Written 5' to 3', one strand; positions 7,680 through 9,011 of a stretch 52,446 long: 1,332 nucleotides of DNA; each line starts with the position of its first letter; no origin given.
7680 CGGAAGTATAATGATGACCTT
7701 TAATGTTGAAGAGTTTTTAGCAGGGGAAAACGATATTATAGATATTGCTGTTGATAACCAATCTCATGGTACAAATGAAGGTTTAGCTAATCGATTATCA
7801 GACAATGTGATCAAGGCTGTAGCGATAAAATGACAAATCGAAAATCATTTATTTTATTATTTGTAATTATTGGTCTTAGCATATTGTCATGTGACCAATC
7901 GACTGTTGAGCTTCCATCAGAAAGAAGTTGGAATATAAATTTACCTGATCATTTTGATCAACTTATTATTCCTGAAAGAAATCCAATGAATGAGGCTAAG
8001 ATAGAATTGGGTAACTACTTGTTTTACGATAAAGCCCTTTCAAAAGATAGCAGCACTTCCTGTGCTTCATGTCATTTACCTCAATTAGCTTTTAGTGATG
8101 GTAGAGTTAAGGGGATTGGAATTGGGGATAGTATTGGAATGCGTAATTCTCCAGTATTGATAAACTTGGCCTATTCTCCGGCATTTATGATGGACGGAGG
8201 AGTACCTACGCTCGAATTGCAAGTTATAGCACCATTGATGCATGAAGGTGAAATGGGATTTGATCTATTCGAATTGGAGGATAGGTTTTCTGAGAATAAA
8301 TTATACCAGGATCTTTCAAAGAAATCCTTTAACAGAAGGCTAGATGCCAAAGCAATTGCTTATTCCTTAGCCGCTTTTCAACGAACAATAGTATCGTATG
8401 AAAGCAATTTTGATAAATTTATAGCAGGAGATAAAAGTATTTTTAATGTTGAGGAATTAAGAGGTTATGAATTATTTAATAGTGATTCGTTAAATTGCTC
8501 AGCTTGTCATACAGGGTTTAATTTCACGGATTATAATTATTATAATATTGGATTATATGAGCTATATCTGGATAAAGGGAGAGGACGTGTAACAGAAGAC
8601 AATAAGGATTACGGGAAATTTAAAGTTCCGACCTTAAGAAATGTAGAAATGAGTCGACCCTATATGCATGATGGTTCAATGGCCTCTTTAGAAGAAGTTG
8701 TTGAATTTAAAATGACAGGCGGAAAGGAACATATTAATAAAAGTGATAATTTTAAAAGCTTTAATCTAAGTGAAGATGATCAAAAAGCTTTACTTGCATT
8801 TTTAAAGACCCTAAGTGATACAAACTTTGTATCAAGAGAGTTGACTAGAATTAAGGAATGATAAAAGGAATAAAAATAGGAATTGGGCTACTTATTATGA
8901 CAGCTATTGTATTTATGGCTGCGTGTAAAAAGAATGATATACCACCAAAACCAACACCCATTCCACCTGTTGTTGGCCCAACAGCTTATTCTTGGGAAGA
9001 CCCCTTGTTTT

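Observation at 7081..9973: Cys-free MbnP-like WxW lipoprotein followed by two tandem di-heme MbnH/MauG-like enzymes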

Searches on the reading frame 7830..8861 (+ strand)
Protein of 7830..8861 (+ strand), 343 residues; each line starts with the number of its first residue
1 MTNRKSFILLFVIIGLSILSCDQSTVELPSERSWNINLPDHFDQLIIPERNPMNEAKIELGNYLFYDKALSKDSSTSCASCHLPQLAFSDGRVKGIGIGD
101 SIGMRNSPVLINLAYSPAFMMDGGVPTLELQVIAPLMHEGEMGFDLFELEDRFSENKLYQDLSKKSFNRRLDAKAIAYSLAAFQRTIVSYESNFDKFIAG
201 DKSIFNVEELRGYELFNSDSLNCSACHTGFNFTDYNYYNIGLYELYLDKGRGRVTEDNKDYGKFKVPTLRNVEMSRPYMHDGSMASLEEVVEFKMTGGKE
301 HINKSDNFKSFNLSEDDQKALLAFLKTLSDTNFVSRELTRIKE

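Call 5: search_protein_families(library=pfam, proteins=[window:7830-8861:+], max_evalue=1)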
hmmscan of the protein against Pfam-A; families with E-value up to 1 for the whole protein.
window:7830-8861:+ (343 aa): 9 families
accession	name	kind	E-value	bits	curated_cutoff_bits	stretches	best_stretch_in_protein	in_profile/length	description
PF03150.19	CCP_MauG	-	1.7e-48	165.5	25.6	2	55-202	1-148/149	Di-haem cytochrome c peroxidase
PF00034.26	Cytochrom_C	-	8.6e-06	27.4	21.3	1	211-329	3-90/90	Cytochrome c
PF09086.16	DUF1924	-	0.0026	18.5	22.5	1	55-86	5-37/96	Domain of unknown function (DUF1924)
PF13442.11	Cytochrome_CBB3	-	0.0057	17.4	27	0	211-229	5-21/68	Cytochrome C oxidase, cbb3-type, subunit III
PF14522.11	Cytochrome_C7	-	0.014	15.6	24.8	0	73-89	39-55/67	Cytochrome c7 and related cytochrome c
PF21419.2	RoxA-like_Cyt-c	-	0.024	14.6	26.7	1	268-291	6-29/39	RoxA-like, cytochrome c-like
PF16694.10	Cytochrome_P460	-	0.087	13.7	27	0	69-85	101-117/125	Cytochrome P460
PF13959.11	CTE_SPB4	-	0.19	12.2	27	1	184-210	9-35/52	ATP-dependent rRNA helicase SPB4-like, C-terminal extension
PF22113.1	Mtrc-MtrF_II-IV_dom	-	0.19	11.7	30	0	68-85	149-166/176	Outer membrane cytochrome MtrC/MtrF-like, domains II/IV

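Call 6: search_protein_families(library=ncbifam, proteins=[window:7830-8861:+], max_evalue=1)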
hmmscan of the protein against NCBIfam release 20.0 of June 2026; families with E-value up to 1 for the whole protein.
window:7830-8861:+ (343 aa): 10 families
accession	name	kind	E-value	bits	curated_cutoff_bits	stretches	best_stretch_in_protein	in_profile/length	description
TIGR04039.1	MXAN_0977_Heme2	hypoth_equivalog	2e-75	253.9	362.85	1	47-335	1-328/336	MbnH family di-heme enzyme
TIGR03791.1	TTQ_mauG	equivalog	1.3e-62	211.7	443.85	1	56-330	4-280/291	tryptophan tryptophylquinone biosynthesis enzyme MauG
TIGR03981.2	SAM_quin_mod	hypoth_equivalog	1.7e-34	119.4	340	2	155-295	210-359/411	His-Xaa-Ser system-associated MauG-like protein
NF052341.1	hydrazine_gamma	equivalog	2.8e-08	33.1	625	1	263-328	280-339/339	hydrazine synthase subunit gamma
NF052342.1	hydrazine_BC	exception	0.00014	20.2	1250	1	263-326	631-688/690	hydrazine synthase subunit beta-gamma fusion subunit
NF040606.1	CytoC_perox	subfamily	0.0054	16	150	0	263-290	425-452/524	di-heme-cytochrome C peroxidase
TIGR04484.1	thiosulf_SoxA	equivalog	0.024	13.9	110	1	48-84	98-132/212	sulfur oxidation c-type cytochrome SoxA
NF040886.1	cyt_C_like_Sec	equivalog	0.089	11.3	250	1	71-91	100-120/423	multiheme c-type cytochrome (seleno)protein ExtKL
NF040823.1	deglyc_PfpI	equivalog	0.18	11.7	330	1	38-98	58-117/166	deglycase PfpI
TIGR03153.1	cytochr_NrfH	equivalog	0.19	11.8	134.2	0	72-94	49-71/138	cytochrome c nitrite reductase small subunit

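Call 13: search_solved_structures(query=window:7830-8861:+, max_evalue=0.001, show_alignments=0)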
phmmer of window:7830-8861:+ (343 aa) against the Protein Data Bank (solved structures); distinct sequences matched with E-value up to 0.001: 30.
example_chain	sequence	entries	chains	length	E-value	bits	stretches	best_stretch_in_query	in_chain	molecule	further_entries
6e1c_A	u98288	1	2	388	1.2e-43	152.9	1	17-335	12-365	Di-heme enzyme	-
1iqc_A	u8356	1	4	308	4.8e-39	137.8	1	51-329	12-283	di-heme peroxidase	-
9qdt_A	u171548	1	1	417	2.4e-34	122.3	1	35-295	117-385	Probable cytochrome c peroxidase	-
1nml_A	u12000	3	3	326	1.2e-33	120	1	49-329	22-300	di-haem cytochrome c peroxidase | Cytochrome c peroxidase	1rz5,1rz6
3o5c_A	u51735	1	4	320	1.1e-32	116.9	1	54-293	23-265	Cytochrome c551 peroxidase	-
2c1u_A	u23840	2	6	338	1.2e-30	110.2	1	48-294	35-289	DI-HAEM CYTOCHROME C PEROXIDASE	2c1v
3hq6_A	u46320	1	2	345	3.1e-30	108.8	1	50-329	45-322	Cytochrome c551 peroxidase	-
3hq8_A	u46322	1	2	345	3.1e-30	108.8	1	50-329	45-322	Cytochrome c551 peroxidase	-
3hq9_A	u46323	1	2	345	4.3e-30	108.4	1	50-329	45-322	Cytochrome c551 peroxidase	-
6qkn_A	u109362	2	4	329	5.3e-30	108.1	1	51-293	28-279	Cytochrome-c peroxidase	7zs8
6fu3_A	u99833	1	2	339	5.8e-30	107.9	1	51-293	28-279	Protein CcpR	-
1eb7_A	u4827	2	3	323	1.9e-29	106.3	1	50-326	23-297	CYTOCHROME C551 PEROXIDASE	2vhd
1zzh_A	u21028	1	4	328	2.2e-29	106.1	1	48-293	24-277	cytochrome c peroxidase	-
4aal_A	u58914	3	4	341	1.5e-28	103.3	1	49-293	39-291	CYTOCHROME C551 PEROXIDASE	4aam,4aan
4aao_A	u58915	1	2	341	2e-28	102.9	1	49-293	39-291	CYTOCHROME C551 PEROXIDASE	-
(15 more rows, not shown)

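Call 33: search_solved_structures(query=window:7830-8861:+, max_evalue=1e-30, show_alignments=4)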
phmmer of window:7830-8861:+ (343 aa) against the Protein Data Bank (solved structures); distinct sequences matched with E-value up to 1e-30: 5.
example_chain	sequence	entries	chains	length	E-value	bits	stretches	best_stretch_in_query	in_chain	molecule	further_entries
6e1c_A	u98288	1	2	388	1.2e-43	152.9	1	17-335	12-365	Di-heme enzyme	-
1iqc_A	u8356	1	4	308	4.8e-39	137.8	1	51-329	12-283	di-heme peroxidase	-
9qdt_A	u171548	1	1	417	2.4e-34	122.3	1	35-295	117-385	Probable cytochrome c peroxidase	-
1nml_A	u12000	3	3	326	1.2e-33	120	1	49-329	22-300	di-haem cytochrome c peroxidase | Cytochrome c peroxidase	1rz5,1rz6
3o5c_A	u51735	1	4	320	1.1e-32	116.9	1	54-293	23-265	Cytochrome c551 peroxidase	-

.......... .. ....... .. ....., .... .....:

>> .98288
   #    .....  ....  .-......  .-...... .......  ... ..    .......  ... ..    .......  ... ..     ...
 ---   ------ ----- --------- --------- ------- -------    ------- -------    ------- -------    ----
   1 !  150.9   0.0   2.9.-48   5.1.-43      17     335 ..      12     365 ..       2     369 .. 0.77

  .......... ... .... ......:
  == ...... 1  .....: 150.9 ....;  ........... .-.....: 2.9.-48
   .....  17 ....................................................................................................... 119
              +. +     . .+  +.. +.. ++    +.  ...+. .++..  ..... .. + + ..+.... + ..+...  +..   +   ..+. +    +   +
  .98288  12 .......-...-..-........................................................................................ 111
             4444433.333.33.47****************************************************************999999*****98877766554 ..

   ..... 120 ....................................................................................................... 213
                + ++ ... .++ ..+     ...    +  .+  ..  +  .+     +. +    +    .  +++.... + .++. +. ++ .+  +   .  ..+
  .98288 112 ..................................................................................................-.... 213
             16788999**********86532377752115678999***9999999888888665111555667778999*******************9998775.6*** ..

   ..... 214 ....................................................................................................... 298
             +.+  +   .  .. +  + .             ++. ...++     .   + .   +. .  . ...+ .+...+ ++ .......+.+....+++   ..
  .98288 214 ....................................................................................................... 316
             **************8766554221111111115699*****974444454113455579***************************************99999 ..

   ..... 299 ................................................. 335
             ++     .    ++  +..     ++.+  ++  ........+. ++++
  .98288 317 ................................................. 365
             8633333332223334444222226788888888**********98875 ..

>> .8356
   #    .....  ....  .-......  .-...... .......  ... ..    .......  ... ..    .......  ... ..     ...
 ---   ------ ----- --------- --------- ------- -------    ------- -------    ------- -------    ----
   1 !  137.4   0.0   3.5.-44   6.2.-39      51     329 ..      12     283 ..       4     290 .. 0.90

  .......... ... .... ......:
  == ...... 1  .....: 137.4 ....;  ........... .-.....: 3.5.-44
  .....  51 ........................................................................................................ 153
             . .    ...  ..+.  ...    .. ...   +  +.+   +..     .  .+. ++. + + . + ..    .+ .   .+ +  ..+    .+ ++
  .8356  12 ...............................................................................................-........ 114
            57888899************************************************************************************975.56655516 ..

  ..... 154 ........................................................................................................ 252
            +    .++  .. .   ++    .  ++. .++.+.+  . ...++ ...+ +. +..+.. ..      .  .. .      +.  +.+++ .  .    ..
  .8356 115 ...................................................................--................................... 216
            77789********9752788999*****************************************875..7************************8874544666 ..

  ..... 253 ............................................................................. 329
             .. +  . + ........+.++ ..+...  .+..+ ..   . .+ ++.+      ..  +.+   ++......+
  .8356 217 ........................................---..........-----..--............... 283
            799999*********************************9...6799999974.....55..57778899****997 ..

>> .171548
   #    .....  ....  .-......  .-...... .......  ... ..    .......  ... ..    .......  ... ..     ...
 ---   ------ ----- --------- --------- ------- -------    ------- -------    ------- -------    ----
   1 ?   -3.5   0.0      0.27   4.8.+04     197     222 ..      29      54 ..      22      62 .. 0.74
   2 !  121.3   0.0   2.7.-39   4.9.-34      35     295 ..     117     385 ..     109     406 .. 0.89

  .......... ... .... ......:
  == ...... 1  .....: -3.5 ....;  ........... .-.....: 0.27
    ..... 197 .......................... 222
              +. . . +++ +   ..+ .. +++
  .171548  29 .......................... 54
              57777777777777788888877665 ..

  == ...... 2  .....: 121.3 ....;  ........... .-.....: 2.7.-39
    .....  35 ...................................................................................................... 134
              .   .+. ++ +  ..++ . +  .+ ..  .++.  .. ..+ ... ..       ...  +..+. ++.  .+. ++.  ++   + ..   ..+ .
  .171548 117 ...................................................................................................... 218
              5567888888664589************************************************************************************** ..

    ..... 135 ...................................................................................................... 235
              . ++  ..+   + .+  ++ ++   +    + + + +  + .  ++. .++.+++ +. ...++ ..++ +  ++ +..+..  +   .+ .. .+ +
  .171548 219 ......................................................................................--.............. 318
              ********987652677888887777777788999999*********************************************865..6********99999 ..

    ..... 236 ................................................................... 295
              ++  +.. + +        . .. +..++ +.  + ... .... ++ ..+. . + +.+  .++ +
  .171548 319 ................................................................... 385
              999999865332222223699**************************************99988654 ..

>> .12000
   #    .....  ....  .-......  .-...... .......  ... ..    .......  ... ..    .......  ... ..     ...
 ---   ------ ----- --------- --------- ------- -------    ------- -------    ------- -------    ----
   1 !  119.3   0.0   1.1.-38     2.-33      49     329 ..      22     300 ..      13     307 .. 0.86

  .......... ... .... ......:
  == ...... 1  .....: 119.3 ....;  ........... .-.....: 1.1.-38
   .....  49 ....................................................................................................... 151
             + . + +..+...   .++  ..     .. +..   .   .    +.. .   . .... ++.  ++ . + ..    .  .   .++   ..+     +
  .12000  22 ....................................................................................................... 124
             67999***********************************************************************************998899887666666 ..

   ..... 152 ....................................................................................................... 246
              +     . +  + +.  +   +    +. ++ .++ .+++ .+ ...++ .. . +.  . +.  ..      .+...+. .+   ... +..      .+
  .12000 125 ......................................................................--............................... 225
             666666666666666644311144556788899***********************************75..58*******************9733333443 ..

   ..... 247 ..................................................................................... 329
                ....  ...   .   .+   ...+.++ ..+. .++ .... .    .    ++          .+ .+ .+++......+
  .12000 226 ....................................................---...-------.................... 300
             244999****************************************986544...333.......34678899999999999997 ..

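Call 65: search_protein_representatives(protein=window:7830-8858:+)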
Query: 343 residues. Proteins with E-value up to 0.001 (for the whole library): 18122; up to 1e-10: 10141; up to 1e-30: 2313. The best 150 are listed.
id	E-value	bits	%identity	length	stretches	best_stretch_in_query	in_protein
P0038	4.6e-142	489.6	62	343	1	5-342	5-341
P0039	1.0e-94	333.9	36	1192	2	39-330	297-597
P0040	1.6e-91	323.4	60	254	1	9-251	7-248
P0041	3.2e-89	315.9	37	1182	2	43-331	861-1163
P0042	2.1e-87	309.9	37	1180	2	53-340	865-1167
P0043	4.0e-84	299.1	44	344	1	3-332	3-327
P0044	1.6e-83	297.2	45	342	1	14-335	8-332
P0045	2.9e-82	293.0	36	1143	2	46-330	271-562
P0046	7.0e-81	288.5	44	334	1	31-336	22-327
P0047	2.5e-80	286.7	35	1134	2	54-332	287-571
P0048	2.6e-80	286.6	57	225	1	120-340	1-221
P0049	2.9e-80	286.5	42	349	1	11-336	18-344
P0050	2.0e-79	283.7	42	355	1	28-336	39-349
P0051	5.6e-78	278.9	42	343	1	14-335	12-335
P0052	6.8e-78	278.7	42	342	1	5-335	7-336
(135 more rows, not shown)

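Call 89: find_homologous_proteins(query=window:7830-8858:+, max_evalue=1e-40)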
Query window:7830-8858:+ (343 aa): 885 proteins with E <= 1e-40 among 3081 candidates; the best 120 are listed.
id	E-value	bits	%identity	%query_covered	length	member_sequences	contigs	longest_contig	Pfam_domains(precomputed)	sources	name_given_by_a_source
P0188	1.1e-227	773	100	100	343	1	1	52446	PF03150.20,PF00034.27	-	-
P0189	1.2e-174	598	78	96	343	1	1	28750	PF03150.20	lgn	-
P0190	2.9e-173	594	78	95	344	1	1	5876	PF03150.20,PF00034.27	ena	-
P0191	4.9e-170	583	76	98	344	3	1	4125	PF03150.20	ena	-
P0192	1.1e-145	503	67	97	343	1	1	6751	PF03150.20,PF21419.3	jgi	jgi:cytochrome c peroxidase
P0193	5.6e-142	491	63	99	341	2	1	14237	PF03150.20,PF00034.27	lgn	-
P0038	1.4e-141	490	61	100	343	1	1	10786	PF03150.20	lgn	-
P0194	1.8e-139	483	61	100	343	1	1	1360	PF03150.20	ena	-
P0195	2.1e-136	473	63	99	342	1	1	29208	PF03150.20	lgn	-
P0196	2.3e-136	473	61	97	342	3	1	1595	PF03150.20,PF21419.3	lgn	-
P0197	1.4e-133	463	62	97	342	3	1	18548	PF03150.20,PF21419.3,PF00034.27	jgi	-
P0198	2.9e-132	459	62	93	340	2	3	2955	PF03150.20,PF00034.27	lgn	-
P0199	1.1e-130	454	59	94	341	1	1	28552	PF03150.20,PF00034.27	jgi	-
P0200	1.6e-130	453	61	98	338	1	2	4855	PF03150.20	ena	-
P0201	2.8e-130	452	57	98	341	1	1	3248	PF03150.20,PF00034.27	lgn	-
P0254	1.5e-86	309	45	97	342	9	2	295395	PF03150.20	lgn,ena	-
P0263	8.4e-86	306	48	89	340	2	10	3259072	PF03150.20,PF00034.27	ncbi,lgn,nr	ncbi:MAG: cytochrome c peroxidase [Vicingaceae bacterium]|nr:MAG: cytochrome c peroxidase [Vicingace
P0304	1.5e-83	299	45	94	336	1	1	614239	PF03150.20,PF00034.27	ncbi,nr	ncbi:MAG: cytochrome c peroxidase [Chitinophagales bacterium]|nr:cytochrome c peroxidase [Chitinopha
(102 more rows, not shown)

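Call 91: find_encoding_contigs(protein=P0263, flank=5000, max_places=1)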
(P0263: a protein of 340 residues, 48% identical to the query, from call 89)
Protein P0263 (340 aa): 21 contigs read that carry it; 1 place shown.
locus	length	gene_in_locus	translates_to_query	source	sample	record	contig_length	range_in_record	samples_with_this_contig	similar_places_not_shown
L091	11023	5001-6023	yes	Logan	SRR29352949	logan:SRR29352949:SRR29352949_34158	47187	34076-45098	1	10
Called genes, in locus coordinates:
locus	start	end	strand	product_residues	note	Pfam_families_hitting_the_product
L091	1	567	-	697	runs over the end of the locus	PF07719:TPR_2 (faint), PF14559:TPR_19 (faint), PF21033:RMD1-3 (weak), PF07676:PD40, PF00691:OmpA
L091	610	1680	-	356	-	-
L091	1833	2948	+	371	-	PF05343:Peptidase_M42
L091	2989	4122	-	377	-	PF03150:CCP_MauG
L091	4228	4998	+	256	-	PF20243:MbnP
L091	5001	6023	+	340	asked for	PF03150:CCP_MauG, PF00034:Cytochrom_C (faint)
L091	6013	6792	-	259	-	PF03807:F420_oxidored, PF10728:DUF2520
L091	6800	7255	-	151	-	PF01668:SmpB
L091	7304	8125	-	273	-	PF02535:Zip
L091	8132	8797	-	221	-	PF01325:Fe_dep_repress, PF02742:Fe_dep_repr_C, PF04023:FeoA (faint)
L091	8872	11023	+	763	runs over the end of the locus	PF13620:CarboxypepD_reg (weak), PF13715:CarbopepD_reg_2, PF07715:Plug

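Call 92: find_encoding_contigs(protein=P0254, flank=5000, max_places=1)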
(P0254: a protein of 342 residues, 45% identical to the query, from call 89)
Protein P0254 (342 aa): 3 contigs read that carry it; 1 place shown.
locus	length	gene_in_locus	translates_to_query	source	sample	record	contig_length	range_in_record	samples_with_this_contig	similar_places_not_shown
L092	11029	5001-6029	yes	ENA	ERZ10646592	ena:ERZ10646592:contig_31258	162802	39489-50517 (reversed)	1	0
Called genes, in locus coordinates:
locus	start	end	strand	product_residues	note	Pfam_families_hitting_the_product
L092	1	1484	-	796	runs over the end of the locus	PF13715:CarbopepD_reg_2 (weak), PF07715:Plug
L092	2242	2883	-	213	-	PF04116:FA_hydroxylase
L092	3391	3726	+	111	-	-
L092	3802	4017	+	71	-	PF19335:HMBD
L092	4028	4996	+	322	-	PF20243:MbnP, PF18962:Por_Secre_tail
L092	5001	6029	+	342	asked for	PF03150:CCP_MauG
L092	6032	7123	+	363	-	PF09086:DUF1924 (faint), PF03150:CCP_MauG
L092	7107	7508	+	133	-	PF00403:HMA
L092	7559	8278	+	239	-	PF00578:AhpC-TSA, PF08534:Redoxin, PF13905:Thioredoxin_8 (weak), PF18962:Por_Secre_tail (weak)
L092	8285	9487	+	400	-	PF13088:BNR_2 (faint)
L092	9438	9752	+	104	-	PF18962:Por_Secre_tail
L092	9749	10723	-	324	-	PF13384:HTH_23 (faint), PF13551:HTH_29 (faint), PF13565:HTH_32, PF24764:rva_4 (faint), PF00665:rve, PF13683:rve_3, PF13333:rve_2 (faint)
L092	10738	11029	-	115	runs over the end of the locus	PF01527:HTH_Tnp_1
